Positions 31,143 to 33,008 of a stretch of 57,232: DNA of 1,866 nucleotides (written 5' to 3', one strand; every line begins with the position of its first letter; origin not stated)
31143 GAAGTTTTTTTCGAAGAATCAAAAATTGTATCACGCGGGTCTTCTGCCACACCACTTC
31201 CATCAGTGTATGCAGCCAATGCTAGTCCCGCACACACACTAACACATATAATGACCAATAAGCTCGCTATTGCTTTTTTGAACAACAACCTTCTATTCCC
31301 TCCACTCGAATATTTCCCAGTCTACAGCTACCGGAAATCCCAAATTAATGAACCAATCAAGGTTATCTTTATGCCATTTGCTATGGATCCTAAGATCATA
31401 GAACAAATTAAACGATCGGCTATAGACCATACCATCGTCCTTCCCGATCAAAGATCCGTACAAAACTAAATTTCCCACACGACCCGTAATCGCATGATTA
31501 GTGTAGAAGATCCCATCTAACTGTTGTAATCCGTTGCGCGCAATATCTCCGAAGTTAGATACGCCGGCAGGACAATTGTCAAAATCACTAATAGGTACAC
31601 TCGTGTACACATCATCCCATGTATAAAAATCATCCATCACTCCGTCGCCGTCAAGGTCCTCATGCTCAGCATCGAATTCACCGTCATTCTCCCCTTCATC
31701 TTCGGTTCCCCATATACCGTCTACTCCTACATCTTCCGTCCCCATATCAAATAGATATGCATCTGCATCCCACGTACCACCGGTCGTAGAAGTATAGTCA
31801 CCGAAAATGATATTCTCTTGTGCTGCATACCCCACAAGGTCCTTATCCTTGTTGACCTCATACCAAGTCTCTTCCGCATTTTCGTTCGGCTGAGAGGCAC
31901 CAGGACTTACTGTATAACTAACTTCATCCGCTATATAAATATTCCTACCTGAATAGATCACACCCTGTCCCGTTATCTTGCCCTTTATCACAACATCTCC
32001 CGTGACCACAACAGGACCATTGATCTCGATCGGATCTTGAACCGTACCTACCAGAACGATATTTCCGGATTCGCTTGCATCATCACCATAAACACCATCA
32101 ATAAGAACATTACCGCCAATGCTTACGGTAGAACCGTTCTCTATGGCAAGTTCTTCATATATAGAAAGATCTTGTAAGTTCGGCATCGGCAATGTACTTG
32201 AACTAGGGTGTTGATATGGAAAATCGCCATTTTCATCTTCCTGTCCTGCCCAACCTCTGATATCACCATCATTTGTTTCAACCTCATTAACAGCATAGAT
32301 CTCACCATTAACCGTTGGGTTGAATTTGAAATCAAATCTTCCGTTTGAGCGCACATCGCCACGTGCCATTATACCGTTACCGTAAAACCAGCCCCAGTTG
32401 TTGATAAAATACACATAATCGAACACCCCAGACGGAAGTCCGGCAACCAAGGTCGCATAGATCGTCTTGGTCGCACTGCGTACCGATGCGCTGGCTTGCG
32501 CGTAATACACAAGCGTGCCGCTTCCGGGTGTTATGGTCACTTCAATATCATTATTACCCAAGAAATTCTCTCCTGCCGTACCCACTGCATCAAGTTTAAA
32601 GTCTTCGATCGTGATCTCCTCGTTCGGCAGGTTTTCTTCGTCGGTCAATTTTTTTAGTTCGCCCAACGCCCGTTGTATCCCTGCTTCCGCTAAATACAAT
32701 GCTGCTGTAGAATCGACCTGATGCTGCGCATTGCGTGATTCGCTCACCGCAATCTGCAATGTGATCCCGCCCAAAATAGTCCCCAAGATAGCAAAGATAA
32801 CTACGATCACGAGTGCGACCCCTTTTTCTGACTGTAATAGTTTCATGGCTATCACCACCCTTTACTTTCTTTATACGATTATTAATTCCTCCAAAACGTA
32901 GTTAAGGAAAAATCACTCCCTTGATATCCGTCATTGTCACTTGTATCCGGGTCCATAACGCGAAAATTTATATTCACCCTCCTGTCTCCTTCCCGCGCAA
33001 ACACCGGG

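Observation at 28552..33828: Minor-pilin cluster carrying a tandemly duplicated two-gene module (large PilX/GspK-like protein + coiled-coil membrane protein)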

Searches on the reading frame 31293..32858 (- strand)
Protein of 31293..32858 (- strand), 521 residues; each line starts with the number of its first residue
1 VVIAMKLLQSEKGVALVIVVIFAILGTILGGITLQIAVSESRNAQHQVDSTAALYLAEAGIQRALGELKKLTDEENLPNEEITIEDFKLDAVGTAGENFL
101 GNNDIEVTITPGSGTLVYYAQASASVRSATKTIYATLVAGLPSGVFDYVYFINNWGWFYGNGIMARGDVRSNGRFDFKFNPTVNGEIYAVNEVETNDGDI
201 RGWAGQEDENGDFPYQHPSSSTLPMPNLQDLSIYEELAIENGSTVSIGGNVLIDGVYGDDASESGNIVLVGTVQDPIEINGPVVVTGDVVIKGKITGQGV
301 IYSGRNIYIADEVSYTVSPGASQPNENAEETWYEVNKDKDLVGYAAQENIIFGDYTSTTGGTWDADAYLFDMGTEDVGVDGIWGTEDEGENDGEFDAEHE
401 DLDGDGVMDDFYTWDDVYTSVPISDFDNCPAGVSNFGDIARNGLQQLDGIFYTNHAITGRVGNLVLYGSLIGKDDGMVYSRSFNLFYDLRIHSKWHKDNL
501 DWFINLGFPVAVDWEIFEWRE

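Call 3: search_protein_families(library=pfam, proteins=[window:31293-32858:-], max_evalue=1)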
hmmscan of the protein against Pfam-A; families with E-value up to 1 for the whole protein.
window:31293-32858:- (521 aa): 2 families
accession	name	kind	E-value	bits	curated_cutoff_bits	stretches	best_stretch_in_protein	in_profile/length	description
PF14341.11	PilX_N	-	0.00025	21.4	25.5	1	12-61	1-50/51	PilX N-terminal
PF04519.19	Bactofilin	-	0.45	11.2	27.9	0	265-305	17-57/98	Polymer-forming cytoskeletal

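Call 4: search_protein_families(library=ncbifam, proteins=[window:31293-32858:-], max_evalue=1)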
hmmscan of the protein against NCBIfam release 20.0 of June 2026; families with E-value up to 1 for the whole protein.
window:31293-32858:- (521 aa): 3 families
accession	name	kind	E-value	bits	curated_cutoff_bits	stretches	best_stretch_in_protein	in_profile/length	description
NF037980.1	T2SS_GspK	equivalog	0.17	11.4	130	1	11-69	1-62/307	type II secretion system minor pseudopilin GspK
NF003965.0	PRK05457.1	equivalog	0.19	11.1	245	1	6-79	178-250/285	protease HtpX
TIGR02600.1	Verru_Chthon_A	subfamily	0.19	9.6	332.3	1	13-75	1-63/1296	Verru_Chthon cassette protein A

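Call 14: find_homologous_proteins(query=window:31293-32858:-, max_evalue=0.001)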
Query window:31293-32858:- (521 aa): 422 proteins with E <= 0.001 among 8000 candidates; the best 120 are listed.
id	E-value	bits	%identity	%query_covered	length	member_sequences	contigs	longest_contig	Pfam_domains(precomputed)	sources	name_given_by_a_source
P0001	0.0e+0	1172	100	99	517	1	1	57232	-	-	-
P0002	1.5e-253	861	72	99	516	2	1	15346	-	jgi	jgi:hypothetical protein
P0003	4.1e-248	843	70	99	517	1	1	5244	-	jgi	jgi:hypothetical protein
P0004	1.6e-201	689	59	99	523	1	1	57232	-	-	-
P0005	3.2e-148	513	47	99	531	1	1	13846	-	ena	-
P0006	5.2e-146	506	49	98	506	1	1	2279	-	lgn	-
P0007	1.5e-145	504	47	98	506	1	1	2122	PF14341.12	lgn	-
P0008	3.3e-144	500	48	98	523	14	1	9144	-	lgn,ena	-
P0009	4.1e-144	500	48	98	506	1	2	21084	-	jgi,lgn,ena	-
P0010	6.3e-144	499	49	99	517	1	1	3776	-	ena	-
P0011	8.0e-144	499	48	98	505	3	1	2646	-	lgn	-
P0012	8.4e-144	499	48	98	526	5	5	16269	-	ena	-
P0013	1.9e-143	497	49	98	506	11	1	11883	-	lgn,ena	-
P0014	5.8e-143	496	49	98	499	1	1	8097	-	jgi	jgi:hypothetical protein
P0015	2.9e-141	490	48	98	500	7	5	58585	-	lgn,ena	-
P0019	8.7e-141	489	47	99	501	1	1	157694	PF14341.12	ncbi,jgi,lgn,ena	ncbi:MAG: pilus assembly PilX N-terminal domain-containing protein [Candidatus Omnitrophota bacteriu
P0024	1.0e-137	478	47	98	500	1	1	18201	PF14341.12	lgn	-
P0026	2.6e-137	477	47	98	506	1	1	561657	-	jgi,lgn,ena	-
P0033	5.5e-136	473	48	98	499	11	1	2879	PF14341.12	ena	-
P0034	1.2e-135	472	47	98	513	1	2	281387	PF14341.12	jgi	-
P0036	1.8e-135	471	47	98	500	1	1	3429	PF14341.12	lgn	-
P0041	1.3e-133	465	47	98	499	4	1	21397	PF14341.12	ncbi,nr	ncbi:MAG: pilus assembly PilX N-terminal domain-containing protein [Candidatus Omnitrophica bacteriu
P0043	4.8e-133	463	45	99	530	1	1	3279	PF14341.12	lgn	-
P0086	2.8e-108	381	48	73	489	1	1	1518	PF13400.12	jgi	jgi:cytoskeletal protein CcmA (bactofilin family)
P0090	1.4e-106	376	42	96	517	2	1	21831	PF13400.12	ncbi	ncbi:MAG: Tad domain-containing protein [bacterium]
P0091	2.6e-106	375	48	73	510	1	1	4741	PF13400.12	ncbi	ncbi:MAG: Tad domain-containing protein [bacterium]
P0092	2.5e-102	362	48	73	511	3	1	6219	PF13400.12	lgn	-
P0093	1.1e-100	356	44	81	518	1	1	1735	PF13400.12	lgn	-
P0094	1.5e-100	356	42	97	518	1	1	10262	PF13400.12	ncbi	-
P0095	5.2e-100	354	47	75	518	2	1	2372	PF13400.12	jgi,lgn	-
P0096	7.6e-100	354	41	97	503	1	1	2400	PF13400.12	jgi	-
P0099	2.4e-97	345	39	97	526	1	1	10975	PF13400.12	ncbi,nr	ncbi:MAG: Tad domain-containing protein [bacterium]|nr:Tad domain-containing protein [bacterium]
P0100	3.1e-97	345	41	97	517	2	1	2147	PF13400.12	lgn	-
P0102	5.8e-97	344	39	100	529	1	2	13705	PF14341.12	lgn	-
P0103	5.0e-96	341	41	97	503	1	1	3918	PF13400.12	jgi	jgi:Flp pilus assembly protein TadG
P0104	1.5e-95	339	39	97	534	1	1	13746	PF13400.12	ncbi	ncbi:MAG: TadE/TadG family type IV pilus assembly protein [Nitrospirota bacterium]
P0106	1.7e-90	323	39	97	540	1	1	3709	PF13400.12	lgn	-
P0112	9.2e-78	281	35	98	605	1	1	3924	PF14341.12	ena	-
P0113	1.5e-75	273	40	73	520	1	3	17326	PF14341.12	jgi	jgi:hypothetical protein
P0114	5.8e-75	271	35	98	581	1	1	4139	PF14341.12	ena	-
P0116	2.0e-74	270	36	98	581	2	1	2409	PF14341.12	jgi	-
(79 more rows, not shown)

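Call 15: find_encoding_contigs(protein=P0026, flank=10000, max_places=2)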
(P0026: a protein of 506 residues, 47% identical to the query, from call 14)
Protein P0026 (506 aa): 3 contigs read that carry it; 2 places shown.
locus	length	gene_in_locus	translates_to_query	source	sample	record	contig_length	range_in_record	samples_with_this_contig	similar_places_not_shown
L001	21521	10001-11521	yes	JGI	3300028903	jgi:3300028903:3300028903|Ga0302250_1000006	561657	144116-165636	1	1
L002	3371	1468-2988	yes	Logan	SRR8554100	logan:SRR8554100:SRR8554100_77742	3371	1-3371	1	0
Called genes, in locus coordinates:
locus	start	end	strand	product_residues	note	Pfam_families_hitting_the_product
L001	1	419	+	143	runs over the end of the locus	PF00329:Complex1_30kDa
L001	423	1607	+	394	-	PF00374:NiFeSe_Hases, PF00346:Complex1_49kDa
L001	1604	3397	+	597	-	PF00361:Proton_antipo_M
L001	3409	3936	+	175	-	PF13244:MbhD, PF20501:MbhE (weak)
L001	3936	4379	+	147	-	PF04039:MnhB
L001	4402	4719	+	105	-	PF00420:Oxidored_q2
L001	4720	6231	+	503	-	PF00662:Proton_antipo_N, PF10125:NADHdeh_related, PF00361:Proton_antipo_M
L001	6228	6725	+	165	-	PF01899:MNHE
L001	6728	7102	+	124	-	PF04066:MrpF_PhaF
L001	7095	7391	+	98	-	PF03334:PhaG_MnhG_YufB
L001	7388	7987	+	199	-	PF14697:Fer4_21 (weak), PF00037:Fer4 (weak), PF13187:Fer4_9 (weak), PF13237:Fer4_10 (weak), PF12838:Fer4_7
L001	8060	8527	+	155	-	PF01750:HycI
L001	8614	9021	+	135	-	PF02577:BFN_dom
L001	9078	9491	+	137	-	-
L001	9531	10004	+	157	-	-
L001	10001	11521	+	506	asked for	-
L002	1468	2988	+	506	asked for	-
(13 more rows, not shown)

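Call 16: find_encoding_contigs(protein=P0019, flank=10000, max_places=2)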
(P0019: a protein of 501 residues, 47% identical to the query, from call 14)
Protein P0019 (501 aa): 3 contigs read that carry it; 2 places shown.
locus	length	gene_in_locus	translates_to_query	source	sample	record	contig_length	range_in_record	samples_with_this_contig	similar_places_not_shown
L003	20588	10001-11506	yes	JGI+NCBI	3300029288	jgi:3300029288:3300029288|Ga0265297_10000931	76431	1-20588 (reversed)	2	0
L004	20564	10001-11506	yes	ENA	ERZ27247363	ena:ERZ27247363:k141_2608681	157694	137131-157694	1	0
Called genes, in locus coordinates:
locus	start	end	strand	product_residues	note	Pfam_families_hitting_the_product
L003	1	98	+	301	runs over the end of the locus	PF00146:NADHdh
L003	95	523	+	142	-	PF01058:Oxidored_q6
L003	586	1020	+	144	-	PF00329:Complex1_30kDa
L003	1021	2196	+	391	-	PF00374:NiFeSe_Hases, PF00346:Complex1_49kDa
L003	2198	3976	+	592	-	PF00361:Proton_antipo_M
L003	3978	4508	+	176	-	PF13244:MbhD, PF20501:MbhE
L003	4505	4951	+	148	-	PF04039:MnhB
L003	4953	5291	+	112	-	PF00420:Oxidored_q2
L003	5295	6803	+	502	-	PF00662:Proton_antipo_N, PF10125:NADHdeh_related, PF00361:Proton_antipo_M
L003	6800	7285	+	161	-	PF01899:MNHE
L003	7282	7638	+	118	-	PF04066:MrpF_PhaF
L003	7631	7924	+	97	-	PF03334:PhaG_MnhG_YufB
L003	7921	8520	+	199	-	PF00037:Fer4 (faint), PF13237:Fer4_10 (weak), PF12838:Fer4_7, PF13187:Fer4_9 (weak)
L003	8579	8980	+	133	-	PF02577:BFN_dom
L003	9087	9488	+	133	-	PF07963:N_methyl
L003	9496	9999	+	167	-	-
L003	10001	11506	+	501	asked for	PF14341:PilX_N (weak)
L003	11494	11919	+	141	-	-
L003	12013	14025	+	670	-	PF07238:PilZ (weak)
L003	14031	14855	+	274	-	PF00565:SNase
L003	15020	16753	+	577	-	PF05157:MshEN, PF00437:T2SSE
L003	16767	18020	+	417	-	PF28597:T2SSF_N (weak), PF00482:T2SSF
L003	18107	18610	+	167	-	PF07963:N_methyl (weak)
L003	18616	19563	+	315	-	PF11104:PilM_2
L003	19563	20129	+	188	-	-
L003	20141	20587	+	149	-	?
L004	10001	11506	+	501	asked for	PF14341:PilX_N (weak)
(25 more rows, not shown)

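Call 17: find_encoding_contigs(protein=P0002, flank=10000, max_places=2)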
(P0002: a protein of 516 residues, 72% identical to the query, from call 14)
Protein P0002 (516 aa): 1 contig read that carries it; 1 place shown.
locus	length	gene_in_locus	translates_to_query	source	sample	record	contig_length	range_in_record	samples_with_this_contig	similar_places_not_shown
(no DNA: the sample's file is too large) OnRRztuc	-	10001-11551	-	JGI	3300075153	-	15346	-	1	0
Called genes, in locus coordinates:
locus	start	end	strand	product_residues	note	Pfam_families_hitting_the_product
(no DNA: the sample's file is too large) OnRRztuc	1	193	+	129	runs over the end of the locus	PF02922:CBM_48, PF16561:AMPK1_CBM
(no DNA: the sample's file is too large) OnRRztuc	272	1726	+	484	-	PF08323:Glyco_transf_5, PF13439:Glyco_transf_4 (faint), PF00534:Glycos_transf_1, PF20706:GT4-conflict (faint), PF13692:Glyco_trans_1_4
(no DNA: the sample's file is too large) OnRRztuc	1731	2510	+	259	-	PF00977:His_biosynth (faint), PF05690:ThiG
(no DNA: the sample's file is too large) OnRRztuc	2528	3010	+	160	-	PF13673:Acetyltransf_10, PF00583:Acetyltransf_1, PF13508:Acetyltransf_7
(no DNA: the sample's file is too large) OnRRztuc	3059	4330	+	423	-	PF00330:Aconitase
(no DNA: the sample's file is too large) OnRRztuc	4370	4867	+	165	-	PF00694:Aconitase_C, PF06434:Aconitase_2_N (faint)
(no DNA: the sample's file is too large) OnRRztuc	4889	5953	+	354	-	PF00180:Iso_dh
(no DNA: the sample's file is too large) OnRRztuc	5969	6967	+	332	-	PF01118:Semialdhyde_dh, PF02774:Semialdhyde_dhC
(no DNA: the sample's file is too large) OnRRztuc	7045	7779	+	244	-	PF01416:PseudoU_synth_1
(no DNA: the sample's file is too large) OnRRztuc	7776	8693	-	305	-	PF06325:PrmA, PF13489:Methyltransf_23 (faint), PF01170:UPF0020 (weak), PF05175:MTS, PF02475:TRM5-TYW2_MTfase (faint), PF13847:Methyltransf_31, PF08241:Methyltransf_11 (weak), PF13649:Methyltransf_25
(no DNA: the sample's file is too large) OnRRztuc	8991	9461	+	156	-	-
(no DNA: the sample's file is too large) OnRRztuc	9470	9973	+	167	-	PF07963:N_methyl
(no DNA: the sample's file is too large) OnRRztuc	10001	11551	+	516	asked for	-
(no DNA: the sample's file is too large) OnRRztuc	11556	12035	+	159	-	-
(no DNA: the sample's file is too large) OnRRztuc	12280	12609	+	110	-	?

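Call 20: search_solved_structures(query=A1, max_evalue=10, show_alignments=2)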
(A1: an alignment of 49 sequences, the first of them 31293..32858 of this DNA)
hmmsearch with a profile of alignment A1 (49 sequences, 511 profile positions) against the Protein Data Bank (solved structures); distinct sequences matched with E-value up to 10: 3.
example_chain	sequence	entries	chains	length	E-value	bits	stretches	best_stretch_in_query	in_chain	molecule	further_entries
9laa_A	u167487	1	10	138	0.44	12.5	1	3-126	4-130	Type IV pilin protein PilA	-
8zal_J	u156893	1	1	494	0.79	11.6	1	408-469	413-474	Multidrug export protein EmrB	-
8zar_J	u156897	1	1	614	0.98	11.3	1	408-469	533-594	Multidrug export protein EmrB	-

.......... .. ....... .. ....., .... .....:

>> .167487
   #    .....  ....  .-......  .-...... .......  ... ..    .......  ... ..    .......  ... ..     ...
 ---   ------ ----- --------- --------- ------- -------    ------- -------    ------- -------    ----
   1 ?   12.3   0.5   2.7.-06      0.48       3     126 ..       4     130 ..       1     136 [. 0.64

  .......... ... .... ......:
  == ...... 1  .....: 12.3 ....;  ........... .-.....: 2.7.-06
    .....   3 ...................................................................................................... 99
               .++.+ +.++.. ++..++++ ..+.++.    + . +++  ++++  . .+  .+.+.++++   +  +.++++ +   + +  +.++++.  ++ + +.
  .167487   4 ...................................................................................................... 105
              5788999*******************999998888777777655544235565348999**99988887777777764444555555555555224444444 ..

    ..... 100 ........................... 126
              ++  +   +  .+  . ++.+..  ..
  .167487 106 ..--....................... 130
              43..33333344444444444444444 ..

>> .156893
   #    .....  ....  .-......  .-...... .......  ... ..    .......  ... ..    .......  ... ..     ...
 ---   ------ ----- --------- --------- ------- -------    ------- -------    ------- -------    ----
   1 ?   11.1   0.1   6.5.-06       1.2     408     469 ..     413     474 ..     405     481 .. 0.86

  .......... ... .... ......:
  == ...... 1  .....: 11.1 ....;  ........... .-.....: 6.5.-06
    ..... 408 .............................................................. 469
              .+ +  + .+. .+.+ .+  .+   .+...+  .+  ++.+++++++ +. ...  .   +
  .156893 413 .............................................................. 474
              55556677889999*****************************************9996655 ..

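Call 28: find_related_loci(query=A1, collection=genome_contigs, flank=10000)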
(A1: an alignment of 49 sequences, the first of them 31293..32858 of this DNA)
Query A1 (521 aa) in genome_contigs; peptide patterns used: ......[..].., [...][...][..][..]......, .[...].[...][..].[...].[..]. (x = any residue, [..] = any of these).
544 stretches matched a pattern; 453 encode a relative of the query (tblastn E <= 1e-3); the best 80 are kept; 80 distinct loci.
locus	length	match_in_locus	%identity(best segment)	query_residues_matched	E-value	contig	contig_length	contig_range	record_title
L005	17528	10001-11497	48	10-521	1e-145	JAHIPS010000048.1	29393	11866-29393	MAG: Candidatus Omnitrophota bacterium isolate KR13_S3.mb.80 KR13_S3.mb.80_k141_210602, whole genome shotgun sequence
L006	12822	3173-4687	48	10-521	2e-145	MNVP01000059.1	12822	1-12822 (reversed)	MAG: Candidatus Omnitrophica bacterium CG1_02_40_15 cg1_0.2_scaffold_4681_c, whole genome shotgun sequence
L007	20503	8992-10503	48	5-521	1e-143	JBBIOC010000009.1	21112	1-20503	MAG: Candidatus Omnitrophota bacterium isolate RVF170221_bin_270 NODE_265_length_21112_cov_3.716341, whole genome shotgu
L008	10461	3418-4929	48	10-521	7e-143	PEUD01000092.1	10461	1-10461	MAG: Candidatus Omnitrophica bacterium CG02_land_8_20_14_3_00__42_8 CG02_land_8_20_14_3.00_150_scaffold_3605_c, whole ge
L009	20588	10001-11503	47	8-521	4e-137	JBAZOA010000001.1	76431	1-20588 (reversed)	MAG: Candidatus Omnitrophota bacterium isolate SO_2017_LW4_83 scaffold_975_c1_LW137-91_2017, whole genome shotgun sequen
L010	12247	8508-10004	49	10-521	1e-136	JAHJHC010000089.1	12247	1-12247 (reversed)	MAG: Candidatus Omnitrophota bacterium isolate Modern_marine_glass_biofilm.mb.96 Modern_marine_glas.mb.96_k141_666998, w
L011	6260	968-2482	47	4-521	3e-135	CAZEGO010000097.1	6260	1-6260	MAG TPA_asm: uncultured Planctomycetia bacterium isolate SRP141376_co2_263 genome assembly, contig: NODE_21202_length_62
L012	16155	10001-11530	44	6-521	2e-131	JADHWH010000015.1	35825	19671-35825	MAG: Candidatus Omnitrophota bacterium isolate BS750m-G22 BS-750m-C1227, whole genome shotgun sequence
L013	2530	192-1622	47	30-519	4e-136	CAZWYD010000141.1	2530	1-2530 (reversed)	MAG TPA_asm: uncultured Planctomycetia bacterium isolate SRP077602_co2_310 genome assembly, contig: NODE_64515_length_25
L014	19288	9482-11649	44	4-521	3e-127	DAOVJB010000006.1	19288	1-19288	MAG TPA_asm: Elusimicrobiota bacterium isolate CSMAG_1382 CSMAG_1382_k141_4587465_length_19288_cov_17.0000, whole genome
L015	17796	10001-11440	49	10-495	8e-139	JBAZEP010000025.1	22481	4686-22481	MAG: Candidatus Omnitrophota bacterium isolate SO_2017_LW3_129 NODE_5932_length_22481_cov_5.492082_LW162_2017, whole gen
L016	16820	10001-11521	46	6-519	8e-126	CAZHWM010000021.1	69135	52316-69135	MAG TPA_asm: uncultured Planctomycetales bacterium isolate binchicken_co219_440 genome assembly, contig: k141_295806, wh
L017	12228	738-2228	43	8-521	1e-123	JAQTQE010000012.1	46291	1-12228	MAG: bacterium isolate STB_132 NODE_1603_length_46291_cov_5.508881_Sandtown_B, whole genome shotgun sequence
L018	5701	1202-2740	43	8-519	8e-124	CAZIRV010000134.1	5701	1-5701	MAG TPA_asm: uncultured Planctomycetales bacterium isolate SRP128015_co1_466 genome assembly, contig: NODE_25119_length_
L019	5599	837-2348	43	10-521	2e-121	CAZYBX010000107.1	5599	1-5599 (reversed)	MAG TPA_asm: uncultured Planctomycetia bacterium isolate SRP214966_co4_24 genome assembly, contig: NODE_20975_length_559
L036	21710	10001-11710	33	5-521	4e-76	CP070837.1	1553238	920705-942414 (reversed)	MAG: Candidatus Omnitrophota bacterium isolate bin103 chromosome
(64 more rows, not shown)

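Call 29: predict_structure(alignment_id=A1)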
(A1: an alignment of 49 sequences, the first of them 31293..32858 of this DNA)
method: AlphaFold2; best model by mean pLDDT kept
length: 521 residues; sequences in the alignment: 49
mean_pLDDT: 90.0   pTM: 0.82
mean pLDDT of the five models: 90.0, 87.5, 86.7, 85.3, 84.7
residues with pLDDT >= 90: 352; 70-90: 146; 50-70: 13; < 50: 10
segments of 3 or more residues with pLDDT < 50: 1-9
pLDDT, mean of each block of 10 residues (from residue 1): 46 80 92 92 91 93 91 86 86 57 88 86 92 92 90 93 96 94 96 89 95 96 87 91 96 97 96 98 98 97 98 94 86 94 97 88 87 88 85 88 88 95 96 94 93 95 95 93 95 82 81 85 90
secondary structure, 60 per line:
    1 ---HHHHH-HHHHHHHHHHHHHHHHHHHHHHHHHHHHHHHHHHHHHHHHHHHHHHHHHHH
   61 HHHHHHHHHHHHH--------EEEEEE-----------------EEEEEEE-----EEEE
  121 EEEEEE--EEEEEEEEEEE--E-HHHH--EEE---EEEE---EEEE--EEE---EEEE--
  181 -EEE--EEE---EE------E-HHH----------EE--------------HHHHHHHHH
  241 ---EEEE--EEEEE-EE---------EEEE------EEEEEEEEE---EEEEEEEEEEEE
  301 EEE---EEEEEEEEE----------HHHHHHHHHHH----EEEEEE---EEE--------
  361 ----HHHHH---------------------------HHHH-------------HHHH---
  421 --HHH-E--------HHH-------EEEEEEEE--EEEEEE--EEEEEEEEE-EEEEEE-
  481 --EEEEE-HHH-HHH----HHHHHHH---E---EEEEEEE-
elements in order: H4-8 H10-73 E82-87 E105-111 E117-126 E129-139 H144-147 E150-152 E156-159 E163-166 E169-171 E175-178 E182-184 E187-189 H232-240 E244-247 E250-254 E267-270 E277-285 E289-303 E307-315 H326-336 E341-346 E350-352 H365-369 H397-400 H414-417 E446-453 E456-461 E464-472 E474-479 E483-487 H500-506 E514-520
